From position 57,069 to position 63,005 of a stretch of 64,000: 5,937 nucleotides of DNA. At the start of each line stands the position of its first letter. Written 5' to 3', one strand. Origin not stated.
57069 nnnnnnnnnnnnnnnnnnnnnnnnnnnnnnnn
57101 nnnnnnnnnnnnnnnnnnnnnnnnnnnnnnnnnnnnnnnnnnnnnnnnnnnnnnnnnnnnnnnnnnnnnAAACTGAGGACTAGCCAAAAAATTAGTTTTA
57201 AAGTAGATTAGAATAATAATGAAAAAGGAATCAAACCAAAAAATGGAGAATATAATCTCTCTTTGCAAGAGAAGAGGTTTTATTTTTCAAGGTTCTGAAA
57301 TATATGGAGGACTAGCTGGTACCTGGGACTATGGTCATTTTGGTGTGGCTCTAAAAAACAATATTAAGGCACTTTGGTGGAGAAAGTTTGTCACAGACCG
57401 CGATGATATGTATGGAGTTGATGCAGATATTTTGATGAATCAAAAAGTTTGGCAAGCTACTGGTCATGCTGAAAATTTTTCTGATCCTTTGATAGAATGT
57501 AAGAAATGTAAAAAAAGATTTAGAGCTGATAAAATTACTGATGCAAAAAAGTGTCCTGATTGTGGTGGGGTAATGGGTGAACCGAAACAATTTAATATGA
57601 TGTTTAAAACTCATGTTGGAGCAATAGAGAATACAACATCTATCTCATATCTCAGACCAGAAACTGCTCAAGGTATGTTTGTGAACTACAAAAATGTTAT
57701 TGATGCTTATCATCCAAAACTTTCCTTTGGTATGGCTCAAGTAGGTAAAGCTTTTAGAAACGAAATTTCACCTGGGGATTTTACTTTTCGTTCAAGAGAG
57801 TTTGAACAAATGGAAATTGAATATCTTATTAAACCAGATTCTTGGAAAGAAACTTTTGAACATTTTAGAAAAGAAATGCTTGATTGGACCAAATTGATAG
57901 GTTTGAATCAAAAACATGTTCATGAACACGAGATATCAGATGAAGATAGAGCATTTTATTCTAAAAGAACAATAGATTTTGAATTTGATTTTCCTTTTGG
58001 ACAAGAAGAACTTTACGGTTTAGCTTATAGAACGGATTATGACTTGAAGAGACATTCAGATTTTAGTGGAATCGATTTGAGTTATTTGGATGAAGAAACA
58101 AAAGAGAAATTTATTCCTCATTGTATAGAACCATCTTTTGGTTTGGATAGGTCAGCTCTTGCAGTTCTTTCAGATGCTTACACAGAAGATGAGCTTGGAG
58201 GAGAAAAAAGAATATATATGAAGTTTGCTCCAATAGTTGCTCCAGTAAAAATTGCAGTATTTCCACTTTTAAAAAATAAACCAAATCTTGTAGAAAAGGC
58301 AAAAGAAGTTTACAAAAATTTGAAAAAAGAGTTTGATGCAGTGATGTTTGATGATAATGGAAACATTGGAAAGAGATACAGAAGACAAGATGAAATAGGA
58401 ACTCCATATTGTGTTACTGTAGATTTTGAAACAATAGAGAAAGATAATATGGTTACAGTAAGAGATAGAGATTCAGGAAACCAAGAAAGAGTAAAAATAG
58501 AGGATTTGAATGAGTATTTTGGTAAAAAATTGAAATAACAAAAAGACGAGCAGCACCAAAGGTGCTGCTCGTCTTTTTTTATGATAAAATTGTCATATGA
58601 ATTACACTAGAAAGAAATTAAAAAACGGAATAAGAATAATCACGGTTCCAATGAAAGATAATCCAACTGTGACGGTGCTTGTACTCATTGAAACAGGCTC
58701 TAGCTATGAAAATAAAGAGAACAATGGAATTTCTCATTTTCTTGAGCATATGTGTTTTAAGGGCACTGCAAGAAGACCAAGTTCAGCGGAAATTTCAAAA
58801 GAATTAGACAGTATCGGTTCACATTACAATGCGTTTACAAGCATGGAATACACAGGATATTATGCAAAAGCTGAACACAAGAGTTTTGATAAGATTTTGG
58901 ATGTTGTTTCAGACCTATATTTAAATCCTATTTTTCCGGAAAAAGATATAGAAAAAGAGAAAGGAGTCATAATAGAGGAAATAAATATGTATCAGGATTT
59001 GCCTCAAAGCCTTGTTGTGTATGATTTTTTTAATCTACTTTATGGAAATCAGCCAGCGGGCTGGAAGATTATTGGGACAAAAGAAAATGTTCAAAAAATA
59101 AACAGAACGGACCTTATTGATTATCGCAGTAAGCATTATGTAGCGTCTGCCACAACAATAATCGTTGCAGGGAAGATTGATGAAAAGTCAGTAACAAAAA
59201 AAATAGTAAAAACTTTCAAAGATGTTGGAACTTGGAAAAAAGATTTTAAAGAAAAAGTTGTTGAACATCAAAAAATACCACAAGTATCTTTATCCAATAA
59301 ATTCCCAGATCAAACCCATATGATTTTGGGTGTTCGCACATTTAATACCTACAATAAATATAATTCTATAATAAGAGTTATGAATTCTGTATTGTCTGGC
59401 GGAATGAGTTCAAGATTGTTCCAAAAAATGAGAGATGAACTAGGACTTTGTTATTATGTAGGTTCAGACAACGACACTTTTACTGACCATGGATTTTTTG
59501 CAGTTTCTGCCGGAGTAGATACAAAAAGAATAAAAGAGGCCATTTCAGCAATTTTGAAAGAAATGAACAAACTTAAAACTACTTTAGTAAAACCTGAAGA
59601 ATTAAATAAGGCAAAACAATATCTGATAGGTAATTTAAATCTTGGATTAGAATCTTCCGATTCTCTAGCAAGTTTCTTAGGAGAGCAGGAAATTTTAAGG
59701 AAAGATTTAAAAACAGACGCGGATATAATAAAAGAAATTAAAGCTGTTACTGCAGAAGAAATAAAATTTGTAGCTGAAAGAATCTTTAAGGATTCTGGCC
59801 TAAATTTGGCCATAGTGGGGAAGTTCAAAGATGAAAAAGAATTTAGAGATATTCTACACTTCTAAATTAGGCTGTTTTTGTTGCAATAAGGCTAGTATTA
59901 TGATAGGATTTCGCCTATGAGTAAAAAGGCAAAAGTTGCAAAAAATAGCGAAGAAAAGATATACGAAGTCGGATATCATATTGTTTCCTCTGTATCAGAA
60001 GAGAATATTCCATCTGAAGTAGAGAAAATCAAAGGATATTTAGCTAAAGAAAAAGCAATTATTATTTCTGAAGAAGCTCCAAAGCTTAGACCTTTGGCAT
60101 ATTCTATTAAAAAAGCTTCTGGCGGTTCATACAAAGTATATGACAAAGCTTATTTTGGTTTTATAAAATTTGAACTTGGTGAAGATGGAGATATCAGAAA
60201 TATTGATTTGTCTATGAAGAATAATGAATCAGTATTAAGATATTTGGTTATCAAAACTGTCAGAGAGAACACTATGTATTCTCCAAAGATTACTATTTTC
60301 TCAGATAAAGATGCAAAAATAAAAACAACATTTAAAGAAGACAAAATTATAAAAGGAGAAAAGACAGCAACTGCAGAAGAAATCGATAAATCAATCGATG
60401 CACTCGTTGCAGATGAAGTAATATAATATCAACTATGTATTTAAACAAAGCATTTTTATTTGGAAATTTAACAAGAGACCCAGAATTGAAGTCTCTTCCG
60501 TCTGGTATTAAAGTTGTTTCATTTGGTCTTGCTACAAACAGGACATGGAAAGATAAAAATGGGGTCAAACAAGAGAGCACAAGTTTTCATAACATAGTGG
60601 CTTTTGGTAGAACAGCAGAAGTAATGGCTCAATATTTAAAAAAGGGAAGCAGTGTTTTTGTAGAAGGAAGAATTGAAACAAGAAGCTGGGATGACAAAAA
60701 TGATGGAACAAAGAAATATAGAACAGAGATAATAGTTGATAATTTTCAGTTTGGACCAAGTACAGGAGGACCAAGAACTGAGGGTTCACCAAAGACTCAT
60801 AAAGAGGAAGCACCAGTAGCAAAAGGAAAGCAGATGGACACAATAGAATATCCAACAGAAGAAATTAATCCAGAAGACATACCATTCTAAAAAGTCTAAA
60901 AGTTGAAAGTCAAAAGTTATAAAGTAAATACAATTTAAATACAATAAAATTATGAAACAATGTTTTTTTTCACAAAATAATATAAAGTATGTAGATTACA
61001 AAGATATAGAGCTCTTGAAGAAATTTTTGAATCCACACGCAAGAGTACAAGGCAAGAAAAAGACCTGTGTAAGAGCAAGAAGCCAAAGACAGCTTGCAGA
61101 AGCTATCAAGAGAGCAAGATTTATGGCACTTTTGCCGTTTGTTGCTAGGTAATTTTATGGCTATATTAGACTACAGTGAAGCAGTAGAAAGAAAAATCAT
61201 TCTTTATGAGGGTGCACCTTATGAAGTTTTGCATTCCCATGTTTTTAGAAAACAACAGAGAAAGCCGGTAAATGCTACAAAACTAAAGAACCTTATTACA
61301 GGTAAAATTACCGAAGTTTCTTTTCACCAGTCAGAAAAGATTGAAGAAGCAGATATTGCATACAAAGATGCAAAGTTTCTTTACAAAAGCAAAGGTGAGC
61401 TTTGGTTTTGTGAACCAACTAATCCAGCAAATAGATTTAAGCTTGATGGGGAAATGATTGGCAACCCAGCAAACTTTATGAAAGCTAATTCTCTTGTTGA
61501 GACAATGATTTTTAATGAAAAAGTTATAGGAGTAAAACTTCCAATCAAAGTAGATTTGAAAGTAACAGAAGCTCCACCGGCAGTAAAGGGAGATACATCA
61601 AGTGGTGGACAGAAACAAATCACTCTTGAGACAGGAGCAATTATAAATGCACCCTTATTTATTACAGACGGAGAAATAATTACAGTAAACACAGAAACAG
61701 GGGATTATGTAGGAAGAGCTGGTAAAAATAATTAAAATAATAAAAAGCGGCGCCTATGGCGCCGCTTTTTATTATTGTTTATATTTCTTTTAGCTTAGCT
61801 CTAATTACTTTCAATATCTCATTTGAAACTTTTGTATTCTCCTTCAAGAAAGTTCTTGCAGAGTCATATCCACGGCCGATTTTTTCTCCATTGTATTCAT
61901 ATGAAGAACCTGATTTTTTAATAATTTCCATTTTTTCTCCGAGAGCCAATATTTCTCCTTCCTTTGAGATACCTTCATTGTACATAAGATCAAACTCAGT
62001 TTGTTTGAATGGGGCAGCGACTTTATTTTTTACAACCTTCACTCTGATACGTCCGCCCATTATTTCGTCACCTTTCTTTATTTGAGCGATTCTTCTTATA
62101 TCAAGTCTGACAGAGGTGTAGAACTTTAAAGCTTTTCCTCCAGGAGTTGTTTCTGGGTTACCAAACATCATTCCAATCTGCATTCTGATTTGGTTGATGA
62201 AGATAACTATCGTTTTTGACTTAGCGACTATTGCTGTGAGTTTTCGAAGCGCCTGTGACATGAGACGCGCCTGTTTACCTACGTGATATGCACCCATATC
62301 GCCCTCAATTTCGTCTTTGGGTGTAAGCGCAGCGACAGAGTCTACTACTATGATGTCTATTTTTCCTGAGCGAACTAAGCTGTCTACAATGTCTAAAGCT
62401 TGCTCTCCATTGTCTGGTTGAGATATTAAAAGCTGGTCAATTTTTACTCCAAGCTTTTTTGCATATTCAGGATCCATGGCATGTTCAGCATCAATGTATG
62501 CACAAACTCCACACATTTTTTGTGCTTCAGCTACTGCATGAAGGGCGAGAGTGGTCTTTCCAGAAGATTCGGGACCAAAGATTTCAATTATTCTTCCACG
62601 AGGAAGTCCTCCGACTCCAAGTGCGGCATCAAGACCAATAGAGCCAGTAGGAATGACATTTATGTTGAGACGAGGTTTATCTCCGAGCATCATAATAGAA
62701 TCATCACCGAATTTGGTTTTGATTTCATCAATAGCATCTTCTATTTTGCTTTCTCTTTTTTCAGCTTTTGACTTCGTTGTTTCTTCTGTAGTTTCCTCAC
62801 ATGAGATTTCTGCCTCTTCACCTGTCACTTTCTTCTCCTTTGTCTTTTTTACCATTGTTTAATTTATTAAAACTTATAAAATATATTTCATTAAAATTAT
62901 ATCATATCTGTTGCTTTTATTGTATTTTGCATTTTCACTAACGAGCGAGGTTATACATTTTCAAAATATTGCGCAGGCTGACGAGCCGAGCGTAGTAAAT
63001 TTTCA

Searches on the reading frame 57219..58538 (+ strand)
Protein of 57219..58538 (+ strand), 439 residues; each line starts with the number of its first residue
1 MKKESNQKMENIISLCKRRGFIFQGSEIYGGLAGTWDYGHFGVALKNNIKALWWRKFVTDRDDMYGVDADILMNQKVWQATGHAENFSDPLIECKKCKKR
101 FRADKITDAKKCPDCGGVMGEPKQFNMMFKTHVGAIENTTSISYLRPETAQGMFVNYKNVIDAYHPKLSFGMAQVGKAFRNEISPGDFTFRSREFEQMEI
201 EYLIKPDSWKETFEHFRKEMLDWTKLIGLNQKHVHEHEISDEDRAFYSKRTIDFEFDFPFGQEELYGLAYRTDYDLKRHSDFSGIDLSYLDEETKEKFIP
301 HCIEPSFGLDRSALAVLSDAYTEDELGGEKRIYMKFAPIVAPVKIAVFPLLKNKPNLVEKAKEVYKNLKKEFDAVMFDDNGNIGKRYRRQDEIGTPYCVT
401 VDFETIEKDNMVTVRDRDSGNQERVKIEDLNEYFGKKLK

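Call 69: search_protein_families(library=pfam, proteins=[window:57219-58538:+], max_evalue=0.00001)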
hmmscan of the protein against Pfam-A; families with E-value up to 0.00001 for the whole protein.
window:57219-58538:+ (439 aa): 2 families
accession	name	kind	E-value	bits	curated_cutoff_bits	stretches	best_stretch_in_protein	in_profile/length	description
PF03129.25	HGTP_anticodon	-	1.8e-23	82.9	21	1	344-435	1-92/94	Anticodon binding domain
PF00587.30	tRNA-synt_2b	-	2.6e-10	41.1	29.3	1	143-318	11-177/179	tRNA synthetase class II core domain (G, H, P, S and T)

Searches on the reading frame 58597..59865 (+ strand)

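Call 69: search_protein_families(library=pfam, proteins=[window:58597-59865:+], max_evalue=0.00001)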
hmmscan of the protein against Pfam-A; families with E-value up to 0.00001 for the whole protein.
window:58597-59865:+ (422 aa): 2 families
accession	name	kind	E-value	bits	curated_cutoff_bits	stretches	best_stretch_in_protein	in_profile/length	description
PF00675.25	Peptidase_M16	-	5.4e-40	137.1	22.3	1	19-161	7-148/149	Insulinase (Peptidase family M16)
PF05193.26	Peptidase_M16_C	-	2.8e-37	128.8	23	1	167-342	1-180/181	Peptidase M16 inactive domain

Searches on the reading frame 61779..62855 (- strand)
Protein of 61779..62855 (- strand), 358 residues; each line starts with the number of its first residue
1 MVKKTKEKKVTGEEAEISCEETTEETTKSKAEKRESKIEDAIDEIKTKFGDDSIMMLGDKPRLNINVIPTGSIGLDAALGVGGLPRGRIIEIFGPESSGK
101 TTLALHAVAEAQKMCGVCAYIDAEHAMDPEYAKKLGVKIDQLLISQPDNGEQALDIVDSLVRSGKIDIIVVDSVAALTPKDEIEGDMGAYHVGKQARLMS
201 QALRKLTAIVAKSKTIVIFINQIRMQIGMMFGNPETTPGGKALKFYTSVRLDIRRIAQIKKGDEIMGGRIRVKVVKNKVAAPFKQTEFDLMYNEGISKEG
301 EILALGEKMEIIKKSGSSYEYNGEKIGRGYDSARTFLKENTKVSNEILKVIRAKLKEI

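Call 69: search_protein_families(library=pfam, proteins=[window:61779-62855:-], max_evalue=0.00001)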
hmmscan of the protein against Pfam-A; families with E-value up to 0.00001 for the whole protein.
window:61779-62855:- (358 aa): 4 families
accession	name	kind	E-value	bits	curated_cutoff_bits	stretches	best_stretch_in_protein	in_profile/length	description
PF00154.27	RecA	-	8.1e-136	452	27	1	37-297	2-262/262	recA bacterial DNA recombination protein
PF21096.2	RecA_C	-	2.2e-16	60.1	27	1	300-356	1-57/57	RecA C-terminal domain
PF08423.17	Rad51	-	1e-10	41.7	22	1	63-255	3-211/244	Rad51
PF06745.19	ATPase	-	1.5e-06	28.2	26.6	1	68-142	1-77/231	KaiC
